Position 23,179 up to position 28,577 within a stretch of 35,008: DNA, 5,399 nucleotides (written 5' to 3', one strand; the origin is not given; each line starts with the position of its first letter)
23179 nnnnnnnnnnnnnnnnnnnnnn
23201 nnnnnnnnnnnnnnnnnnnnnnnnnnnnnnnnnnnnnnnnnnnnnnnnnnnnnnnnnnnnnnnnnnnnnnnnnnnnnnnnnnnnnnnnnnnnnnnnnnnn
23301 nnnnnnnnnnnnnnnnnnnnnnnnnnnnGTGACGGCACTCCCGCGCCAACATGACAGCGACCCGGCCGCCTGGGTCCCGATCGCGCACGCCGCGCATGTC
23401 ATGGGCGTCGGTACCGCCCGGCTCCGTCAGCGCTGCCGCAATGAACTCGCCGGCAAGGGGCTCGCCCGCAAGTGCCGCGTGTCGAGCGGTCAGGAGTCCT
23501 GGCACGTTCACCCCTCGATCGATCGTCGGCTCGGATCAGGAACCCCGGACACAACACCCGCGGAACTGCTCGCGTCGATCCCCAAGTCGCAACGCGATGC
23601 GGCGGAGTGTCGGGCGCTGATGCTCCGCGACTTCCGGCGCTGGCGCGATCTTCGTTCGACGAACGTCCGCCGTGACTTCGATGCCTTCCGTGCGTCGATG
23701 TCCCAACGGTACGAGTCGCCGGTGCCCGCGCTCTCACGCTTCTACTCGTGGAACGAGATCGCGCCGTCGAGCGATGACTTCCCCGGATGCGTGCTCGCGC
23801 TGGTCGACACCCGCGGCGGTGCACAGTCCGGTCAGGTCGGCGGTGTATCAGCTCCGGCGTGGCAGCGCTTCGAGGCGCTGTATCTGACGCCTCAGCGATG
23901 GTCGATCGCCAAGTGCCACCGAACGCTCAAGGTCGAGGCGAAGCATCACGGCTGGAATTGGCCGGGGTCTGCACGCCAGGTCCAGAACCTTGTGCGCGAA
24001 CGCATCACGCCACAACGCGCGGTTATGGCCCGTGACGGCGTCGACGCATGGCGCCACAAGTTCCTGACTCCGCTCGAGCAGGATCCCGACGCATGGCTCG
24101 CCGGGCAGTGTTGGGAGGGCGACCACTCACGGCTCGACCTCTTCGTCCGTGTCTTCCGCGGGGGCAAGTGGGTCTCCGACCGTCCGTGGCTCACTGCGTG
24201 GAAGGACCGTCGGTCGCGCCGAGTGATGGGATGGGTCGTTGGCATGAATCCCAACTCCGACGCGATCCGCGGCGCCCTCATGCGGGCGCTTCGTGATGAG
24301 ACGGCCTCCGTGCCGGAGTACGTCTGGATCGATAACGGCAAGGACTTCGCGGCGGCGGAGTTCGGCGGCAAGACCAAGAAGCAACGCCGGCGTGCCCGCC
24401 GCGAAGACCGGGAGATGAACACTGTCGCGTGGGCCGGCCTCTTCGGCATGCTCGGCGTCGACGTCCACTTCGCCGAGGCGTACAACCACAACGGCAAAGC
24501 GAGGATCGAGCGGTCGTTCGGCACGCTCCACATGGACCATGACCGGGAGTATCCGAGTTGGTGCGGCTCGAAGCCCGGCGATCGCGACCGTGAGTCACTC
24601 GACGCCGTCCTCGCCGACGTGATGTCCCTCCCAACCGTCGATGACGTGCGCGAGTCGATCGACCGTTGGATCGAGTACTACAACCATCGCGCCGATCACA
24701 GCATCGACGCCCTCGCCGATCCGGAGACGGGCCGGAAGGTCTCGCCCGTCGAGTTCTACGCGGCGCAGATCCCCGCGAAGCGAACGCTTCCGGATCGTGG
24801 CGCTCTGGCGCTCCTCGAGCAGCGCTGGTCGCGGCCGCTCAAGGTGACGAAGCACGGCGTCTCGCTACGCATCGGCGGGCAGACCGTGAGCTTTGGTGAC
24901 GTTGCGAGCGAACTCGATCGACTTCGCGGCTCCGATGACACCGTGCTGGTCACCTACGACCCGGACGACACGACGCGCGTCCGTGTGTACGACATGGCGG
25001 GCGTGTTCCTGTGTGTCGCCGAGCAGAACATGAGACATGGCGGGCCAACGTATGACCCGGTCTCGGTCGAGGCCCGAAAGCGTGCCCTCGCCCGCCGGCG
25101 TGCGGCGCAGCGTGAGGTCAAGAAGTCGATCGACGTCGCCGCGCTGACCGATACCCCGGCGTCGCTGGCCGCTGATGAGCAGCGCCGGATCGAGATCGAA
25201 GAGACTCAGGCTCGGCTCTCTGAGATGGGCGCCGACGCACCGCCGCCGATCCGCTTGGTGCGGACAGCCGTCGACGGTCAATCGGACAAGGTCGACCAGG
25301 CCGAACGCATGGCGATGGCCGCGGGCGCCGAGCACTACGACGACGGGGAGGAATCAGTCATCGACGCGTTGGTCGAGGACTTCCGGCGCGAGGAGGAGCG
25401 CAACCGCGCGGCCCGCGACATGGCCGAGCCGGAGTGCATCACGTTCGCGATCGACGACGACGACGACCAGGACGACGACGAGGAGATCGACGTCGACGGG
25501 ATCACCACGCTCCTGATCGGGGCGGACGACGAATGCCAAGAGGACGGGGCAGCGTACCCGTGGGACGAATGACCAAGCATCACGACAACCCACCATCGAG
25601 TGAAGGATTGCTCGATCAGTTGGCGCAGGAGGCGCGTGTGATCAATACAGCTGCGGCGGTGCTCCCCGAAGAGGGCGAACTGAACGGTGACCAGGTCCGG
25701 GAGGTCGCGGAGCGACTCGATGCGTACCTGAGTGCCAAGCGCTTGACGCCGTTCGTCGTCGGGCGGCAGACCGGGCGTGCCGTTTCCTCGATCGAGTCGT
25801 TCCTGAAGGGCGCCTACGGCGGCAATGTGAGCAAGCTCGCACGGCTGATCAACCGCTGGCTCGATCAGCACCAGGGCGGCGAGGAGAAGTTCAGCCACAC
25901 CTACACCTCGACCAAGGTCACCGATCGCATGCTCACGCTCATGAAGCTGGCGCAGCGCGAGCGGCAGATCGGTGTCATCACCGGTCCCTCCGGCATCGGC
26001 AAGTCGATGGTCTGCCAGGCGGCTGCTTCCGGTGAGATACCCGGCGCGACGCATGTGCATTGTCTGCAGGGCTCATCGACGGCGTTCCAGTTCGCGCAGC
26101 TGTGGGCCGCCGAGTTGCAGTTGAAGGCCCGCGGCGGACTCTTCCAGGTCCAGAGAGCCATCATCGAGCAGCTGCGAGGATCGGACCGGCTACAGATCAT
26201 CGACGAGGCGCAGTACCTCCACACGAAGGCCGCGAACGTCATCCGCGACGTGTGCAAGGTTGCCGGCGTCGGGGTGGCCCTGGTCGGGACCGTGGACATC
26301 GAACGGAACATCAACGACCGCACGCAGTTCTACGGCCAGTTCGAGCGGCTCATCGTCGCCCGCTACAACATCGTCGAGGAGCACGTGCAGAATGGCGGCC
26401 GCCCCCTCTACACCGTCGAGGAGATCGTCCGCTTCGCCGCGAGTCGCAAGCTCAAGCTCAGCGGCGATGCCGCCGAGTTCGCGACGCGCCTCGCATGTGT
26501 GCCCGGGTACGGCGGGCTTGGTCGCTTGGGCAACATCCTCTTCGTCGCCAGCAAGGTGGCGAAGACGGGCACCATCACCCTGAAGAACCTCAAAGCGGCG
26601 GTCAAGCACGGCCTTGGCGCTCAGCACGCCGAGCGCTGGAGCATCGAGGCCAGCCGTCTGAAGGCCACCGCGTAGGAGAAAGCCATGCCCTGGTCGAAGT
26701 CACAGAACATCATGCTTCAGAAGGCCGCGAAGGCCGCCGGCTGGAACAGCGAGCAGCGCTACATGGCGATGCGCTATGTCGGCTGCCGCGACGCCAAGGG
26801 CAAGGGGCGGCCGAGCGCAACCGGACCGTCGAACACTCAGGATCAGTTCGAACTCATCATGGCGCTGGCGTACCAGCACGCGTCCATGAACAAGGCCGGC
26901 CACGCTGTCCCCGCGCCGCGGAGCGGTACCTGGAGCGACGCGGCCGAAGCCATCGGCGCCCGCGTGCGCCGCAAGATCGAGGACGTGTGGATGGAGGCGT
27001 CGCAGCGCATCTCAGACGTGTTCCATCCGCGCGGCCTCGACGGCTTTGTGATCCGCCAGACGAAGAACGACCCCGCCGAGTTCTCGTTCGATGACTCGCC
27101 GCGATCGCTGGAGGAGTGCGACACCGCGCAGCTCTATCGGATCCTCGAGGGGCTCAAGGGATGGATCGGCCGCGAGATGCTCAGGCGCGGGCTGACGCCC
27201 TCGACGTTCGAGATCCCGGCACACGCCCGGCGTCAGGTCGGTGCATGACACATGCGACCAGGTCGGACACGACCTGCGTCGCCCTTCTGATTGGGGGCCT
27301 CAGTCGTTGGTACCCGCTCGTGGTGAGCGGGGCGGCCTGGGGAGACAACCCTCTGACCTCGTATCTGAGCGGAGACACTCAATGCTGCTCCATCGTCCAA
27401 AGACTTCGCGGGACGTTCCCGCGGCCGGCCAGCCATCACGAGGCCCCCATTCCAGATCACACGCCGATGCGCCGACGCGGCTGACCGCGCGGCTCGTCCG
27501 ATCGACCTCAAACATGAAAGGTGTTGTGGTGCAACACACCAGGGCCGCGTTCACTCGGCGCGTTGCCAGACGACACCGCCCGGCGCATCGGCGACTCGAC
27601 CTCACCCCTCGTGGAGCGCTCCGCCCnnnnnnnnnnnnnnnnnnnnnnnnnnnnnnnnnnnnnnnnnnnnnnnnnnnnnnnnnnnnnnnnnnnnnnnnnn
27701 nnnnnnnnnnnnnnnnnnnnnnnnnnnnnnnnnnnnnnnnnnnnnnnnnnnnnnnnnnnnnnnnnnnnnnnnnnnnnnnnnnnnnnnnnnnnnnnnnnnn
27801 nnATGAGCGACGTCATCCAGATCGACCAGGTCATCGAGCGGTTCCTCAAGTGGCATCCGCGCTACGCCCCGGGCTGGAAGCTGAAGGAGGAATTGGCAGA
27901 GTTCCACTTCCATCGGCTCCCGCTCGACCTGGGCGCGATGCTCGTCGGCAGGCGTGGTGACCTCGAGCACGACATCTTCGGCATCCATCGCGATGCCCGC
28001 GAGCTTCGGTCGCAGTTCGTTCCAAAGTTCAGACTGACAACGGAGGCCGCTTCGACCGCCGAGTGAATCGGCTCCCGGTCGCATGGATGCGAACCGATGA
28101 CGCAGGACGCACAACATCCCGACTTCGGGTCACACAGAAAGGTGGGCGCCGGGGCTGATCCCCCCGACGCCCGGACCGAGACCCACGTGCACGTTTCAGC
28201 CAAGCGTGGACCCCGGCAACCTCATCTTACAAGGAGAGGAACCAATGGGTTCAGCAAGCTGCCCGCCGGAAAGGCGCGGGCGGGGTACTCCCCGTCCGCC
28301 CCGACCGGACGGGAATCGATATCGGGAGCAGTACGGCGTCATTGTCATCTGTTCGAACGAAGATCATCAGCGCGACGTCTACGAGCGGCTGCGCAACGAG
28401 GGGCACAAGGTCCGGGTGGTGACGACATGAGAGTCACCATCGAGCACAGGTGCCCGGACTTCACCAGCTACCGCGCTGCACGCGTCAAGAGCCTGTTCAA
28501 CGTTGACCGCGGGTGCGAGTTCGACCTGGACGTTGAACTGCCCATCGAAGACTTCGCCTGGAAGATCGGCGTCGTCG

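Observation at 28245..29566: ABC-type ATPase fused to a GNAT acyltransferase, with a coupled 61-aa leader protein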

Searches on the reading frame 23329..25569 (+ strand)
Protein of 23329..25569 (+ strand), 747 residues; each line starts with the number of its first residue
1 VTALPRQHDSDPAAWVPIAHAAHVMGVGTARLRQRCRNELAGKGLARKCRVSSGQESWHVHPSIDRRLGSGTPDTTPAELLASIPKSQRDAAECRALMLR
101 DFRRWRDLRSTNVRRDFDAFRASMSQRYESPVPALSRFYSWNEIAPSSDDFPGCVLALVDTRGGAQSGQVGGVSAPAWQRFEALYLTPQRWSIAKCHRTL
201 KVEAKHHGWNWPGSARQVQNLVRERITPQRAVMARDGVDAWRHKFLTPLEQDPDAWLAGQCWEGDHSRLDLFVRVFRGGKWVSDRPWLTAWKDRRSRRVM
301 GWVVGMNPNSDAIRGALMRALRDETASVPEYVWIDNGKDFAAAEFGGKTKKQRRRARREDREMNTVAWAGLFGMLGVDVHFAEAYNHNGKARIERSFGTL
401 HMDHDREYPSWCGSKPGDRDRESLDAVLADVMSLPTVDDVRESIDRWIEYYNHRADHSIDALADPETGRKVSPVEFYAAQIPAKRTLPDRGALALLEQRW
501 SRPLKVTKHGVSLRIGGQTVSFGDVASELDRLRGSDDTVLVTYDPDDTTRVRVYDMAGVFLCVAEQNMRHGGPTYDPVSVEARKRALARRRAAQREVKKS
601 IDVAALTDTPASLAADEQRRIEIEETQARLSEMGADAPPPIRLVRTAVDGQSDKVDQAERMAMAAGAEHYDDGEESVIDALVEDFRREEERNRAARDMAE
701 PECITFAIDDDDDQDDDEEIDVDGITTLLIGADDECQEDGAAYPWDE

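Call 46: search_protein_families(library=pfam, proteins=[window:23329-25569:+], max_evalue=0.01)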
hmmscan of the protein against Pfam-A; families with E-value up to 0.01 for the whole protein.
window:23329-25569:+ (747 aa): 5 families
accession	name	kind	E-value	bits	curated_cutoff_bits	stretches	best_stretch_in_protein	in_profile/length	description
PF09039.17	HTH_Tnp_Mu_2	-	1.3e-10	41.7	20.5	1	157-244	15-102/109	Mu DNA binding, I gamma subdomain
PF02914.21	DDE_2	-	5.2e-09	36.6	23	1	262-399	10-141/221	Bacteriophage Mu transposase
PF09299.17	Mu-transpos_C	-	1.3e-06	28.8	21.7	1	505-563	11-61/61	Mu transposase, C-terminal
PF00665.32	rve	-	3.6e-05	24.4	32.6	1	259-386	5-101/102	Integrase core domain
PF13683.12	rve_3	-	0.0013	18.9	26.5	0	435-458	37-60/67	Integrase core domain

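Call 47: search_protein_families(library=phrogs, proteins=[window:23329-25569:+], max_evalue=0.001)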
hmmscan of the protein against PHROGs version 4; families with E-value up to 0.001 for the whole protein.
window:23329-25569:+ (747 aa): 4 families
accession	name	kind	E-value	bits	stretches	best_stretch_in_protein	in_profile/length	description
phrog_310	-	integration and excision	2e-77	262.6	1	81-690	96-639/696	transposase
phrog_14727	-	unknown function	5.1e-23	82.5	1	155-399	153-387/409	-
phrog_956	-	integration and excision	3.1e-13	50.6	1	291-598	67-316/436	transposase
phrog_157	-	integration and excision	4.6e-07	30.2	0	285-351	348-408/580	transposase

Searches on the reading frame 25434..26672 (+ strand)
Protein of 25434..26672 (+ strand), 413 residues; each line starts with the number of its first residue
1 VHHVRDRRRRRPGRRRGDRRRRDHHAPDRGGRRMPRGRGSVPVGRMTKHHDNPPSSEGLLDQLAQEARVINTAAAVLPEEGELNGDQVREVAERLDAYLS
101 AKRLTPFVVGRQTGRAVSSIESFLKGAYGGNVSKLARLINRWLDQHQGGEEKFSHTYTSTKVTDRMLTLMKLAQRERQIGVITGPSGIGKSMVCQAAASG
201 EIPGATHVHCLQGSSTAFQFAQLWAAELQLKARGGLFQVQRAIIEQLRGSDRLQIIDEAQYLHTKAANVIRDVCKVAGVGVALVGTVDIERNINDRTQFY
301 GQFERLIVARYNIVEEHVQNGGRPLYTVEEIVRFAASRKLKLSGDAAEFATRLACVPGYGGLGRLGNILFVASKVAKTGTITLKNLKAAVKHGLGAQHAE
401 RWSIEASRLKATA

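Call 46: search_protein_families(library=pfam, proteins=[window:25434-26672:+], max_evalue=0.01)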
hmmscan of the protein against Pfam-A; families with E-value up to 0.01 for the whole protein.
window:25434-26672:+ (413 aa): 6 families
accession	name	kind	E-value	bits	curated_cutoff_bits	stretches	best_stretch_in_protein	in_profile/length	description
PF13401.12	AAA_22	-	9.1e-15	55.6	27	1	176-291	4-128/130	AAA domain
PF05621.17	TniB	-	8.3e-08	32.3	22.4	1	151-311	8-187/189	Bacterial TniB protein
PF13604.12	AAA_30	-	0.00023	21.4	27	1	170-285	11-123/191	AAA domain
PF13191.12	AAA_16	-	0.00084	20.3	32.6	1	168-226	14-81/167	AAA ATPase domain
PF13173.12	AAA_14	-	0.0021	18.5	27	1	177-286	2-98/129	AAA domain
PF09848.15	SLFN-g3_helicase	-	0.0078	16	24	0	178-285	2-122/354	Schlafen group 3, DNA/RNA helicase domain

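Call 47: search_protein_families(library=phrogs, proteins=[window:25434-26672:+], max_evalue=0.001)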
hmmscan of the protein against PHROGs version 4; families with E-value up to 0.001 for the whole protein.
window:25434-26672:+ (413 aa): 1 family
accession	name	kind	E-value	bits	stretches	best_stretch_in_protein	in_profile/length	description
phrog_296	-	integration and excision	3.2e-31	109.7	1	87-302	224-440/626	DNA transposition protein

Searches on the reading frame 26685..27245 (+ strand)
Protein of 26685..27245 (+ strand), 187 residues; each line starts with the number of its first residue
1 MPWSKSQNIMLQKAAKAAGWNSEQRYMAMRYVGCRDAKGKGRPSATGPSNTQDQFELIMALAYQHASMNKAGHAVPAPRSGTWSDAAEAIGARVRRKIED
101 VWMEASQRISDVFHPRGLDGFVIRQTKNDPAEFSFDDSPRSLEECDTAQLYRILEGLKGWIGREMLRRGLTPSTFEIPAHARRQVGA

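Call 5: search_protein_families(library=pfam, proteins=[window:26685-27245:+], max_evalue=0.1)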
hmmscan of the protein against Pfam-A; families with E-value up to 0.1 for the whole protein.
window:26685-27245:+ (187 aa): 1 family
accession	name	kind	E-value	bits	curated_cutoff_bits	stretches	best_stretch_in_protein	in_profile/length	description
PF06252.17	GemA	-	3.4e-06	28.4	27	1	66-163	32-119/119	Bacteriophage Mu, GemA protein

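Call 6: search_protein_families(library=phrogs, proteins=[window:26685-27245:+], max_evalue=0.01)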
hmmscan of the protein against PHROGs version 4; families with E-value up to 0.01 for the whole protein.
window:26685-27245:+ (187 aa): 1 family
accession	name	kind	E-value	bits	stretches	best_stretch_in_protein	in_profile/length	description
phrog_286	-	unknown function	1.7e-08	35.8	1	89-170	78-151/186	-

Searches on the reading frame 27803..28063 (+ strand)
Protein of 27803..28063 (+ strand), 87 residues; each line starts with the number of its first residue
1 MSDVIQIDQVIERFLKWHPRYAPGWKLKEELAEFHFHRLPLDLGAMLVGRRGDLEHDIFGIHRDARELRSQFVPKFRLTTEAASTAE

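Call 5: search_protein_families(library=pfam, proteins=[window:27803-28063:+], max_evalue=0.1)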
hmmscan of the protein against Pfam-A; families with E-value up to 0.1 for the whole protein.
seq(87 aa): 1 family
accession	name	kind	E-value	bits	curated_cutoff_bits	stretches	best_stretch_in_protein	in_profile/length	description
PF21779.2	DUF6874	-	4.9e-06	27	27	1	3-76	2-82/84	Family of unknown function (DUF6874)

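Call 6: search_protein_families(library=phrogs, proteins=[window:27803-28063:+], max_evalue=0.01)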
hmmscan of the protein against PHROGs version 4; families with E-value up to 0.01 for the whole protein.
seq(87 aa): 0 families

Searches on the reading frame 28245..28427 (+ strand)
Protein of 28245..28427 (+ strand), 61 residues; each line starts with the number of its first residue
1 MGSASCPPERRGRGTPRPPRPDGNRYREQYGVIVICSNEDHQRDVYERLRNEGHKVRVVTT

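Call 5: search_protein_families(library=pfam, proteins=[window:28245-28427:+], max_evalue=0.1)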
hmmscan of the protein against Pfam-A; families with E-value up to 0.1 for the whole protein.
window:28245-28427:+ (61 aa): 0 families

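Call 6: search_protein_families(library=phrogs, proteins=[window:28245-28427:+], max_evalue=0.01)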
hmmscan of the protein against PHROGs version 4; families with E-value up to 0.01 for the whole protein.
window:28245-28427:+ (61 aa): 1 family
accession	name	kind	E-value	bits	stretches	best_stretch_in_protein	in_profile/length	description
phrog_28816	-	unknown function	2e-13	51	1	19-60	12-53/54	-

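Call 8: search_protein_families(library=ncbifam, proteins=[window:28245-28427:+], max_evalue=0.1)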
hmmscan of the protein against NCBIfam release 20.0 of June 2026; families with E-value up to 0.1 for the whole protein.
window:28245-28427:+ (61 aa): 0 families

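Call 72: search_protein_families(library=padloc, proteins=[window:28245-28427:+], max_evalue=0.01)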
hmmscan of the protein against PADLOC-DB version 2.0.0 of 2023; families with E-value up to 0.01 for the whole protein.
window:28245-28427:+ (61 aa): 0 families
